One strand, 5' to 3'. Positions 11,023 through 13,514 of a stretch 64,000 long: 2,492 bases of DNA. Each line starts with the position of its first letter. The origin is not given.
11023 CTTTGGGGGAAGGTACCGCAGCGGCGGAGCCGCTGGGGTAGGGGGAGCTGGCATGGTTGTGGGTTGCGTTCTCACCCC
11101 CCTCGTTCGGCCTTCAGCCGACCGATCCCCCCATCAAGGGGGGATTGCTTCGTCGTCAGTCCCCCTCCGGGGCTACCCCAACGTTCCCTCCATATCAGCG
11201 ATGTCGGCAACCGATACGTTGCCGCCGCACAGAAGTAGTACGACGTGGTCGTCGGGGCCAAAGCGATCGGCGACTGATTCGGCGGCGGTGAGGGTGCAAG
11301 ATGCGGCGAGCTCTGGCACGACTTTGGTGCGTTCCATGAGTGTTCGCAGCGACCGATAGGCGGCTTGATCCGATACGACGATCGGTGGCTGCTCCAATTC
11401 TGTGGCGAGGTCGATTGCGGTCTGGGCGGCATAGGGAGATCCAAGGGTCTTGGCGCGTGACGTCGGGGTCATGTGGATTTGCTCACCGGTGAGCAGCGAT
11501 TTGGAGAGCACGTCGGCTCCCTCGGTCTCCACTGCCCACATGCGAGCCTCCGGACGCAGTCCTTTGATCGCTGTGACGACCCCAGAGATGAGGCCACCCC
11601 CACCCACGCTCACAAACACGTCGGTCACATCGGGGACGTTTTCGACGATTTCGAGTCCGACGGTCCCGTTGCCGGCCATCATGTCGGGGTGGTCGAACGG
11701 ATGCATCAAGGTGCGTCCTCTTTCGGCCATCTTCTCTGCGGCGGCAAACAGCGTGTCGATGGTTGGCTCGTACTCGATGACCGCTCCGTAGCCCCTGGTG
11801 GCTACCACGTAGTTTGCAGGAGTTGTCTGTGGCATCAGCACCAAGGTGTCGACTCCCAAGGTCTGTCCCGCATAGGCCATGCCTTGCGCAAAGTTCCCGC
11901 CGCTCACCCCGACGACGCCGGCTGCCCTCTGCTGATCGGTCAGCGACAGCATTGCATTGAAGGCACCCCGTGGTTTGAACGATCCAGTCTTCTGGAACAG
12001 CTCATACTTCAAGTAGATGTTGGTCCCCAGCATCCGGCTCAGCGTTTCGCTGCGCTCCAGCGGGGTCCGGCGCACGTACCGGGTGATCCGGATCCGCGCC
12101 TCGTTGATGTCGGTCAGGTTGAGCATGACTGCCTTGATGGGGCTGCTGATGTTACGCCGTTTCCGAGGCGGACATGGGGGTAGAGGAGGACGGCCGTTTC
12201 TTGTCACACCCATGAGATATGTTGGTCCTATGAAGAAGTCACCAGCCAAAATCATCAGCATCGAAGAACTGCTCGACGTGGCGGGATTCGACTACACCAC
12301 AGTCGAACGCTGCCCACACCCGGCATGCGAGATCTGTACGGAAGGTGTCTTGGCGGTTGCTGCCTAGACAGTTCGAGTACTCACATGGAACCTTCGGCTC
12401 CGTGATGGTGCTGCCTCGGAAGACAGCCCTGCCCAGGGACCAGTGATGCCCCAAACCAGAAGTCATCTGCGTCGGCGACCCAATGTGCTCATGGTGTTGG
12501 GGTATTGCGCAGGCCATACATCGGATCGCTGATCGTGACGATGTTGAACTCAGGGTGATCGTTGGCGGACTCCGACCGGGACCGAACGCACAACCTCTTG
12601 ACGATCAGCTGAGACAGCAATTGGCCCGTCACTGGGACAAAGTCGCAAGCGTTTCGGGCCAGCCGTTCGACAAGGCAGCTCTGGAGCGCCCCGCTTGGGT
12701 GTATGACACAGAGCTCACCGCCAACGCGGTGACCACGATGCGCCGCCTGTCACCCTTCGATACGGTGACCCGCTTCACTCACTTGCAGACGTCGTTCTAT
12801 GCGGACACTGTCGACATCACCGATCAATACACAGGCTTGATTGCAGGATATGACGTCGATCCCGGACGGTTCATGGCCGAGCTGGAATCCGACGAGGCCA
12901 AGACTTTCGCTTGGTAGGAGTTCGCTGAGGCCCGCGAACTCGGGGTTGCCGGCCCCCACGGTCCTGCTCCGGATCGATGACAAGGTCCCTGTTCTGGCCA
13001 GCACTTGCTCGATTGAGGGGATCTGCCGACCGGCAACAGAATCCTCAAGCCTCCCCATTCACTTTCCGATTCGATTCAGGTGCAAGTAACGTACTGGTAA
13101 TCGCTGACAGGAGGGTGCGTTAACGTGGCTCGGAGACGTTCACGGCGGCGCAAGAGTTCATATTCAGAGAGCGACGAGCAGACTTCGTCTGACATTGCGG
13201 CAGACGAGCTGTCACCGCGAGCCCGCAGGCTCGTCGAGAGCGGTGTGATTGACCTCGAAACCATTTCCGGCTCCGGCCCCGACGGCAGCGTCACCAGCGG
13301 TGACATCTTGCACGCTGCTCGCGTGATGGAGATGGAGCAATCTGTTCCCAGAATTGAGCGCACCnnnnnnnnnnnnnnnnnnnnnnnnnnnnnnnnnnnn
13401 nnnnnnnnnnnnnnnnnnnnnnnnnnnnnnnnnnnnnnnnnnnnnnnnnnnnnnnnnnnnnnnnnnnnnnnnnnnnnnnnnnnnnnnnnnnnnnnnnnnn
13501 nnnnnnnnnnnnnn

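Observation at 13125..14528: Protein joining an E3-binding (PSBD)-like domain, a ~250-aa poly-acidic linker and a degenerate NucS/PD-(D/E)xK-like domain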

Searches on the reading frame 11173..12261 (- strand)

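Call 16: search_protein_families(library=pfam, proteins=[window:11173-12261:-], max_evalue=0.01)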
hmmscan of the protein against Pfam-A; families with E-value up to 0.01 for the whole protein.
window:11173-12261:- (362 aa): 1 family
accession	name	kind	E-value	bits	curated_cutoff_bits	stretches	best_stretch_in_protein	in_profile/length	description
PF00291.31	PALP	-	1.5e-67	228.4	35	1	59-346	1-295/295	Pyridoxal-phosphate dependent enzyme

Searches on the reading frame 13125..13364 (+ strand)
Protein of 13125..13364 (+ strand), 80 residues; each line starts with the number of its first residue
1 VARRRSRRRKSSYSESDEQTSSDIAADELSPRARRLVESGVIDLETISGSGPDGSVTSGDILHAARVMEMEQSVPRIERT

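Call 51: find_homologous_proteins(query=window:13125-13364:+, max_evalue=0.01)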
Query window:13125-13364:+: no candidate shares three 5-residue words with the query. No homologue found.
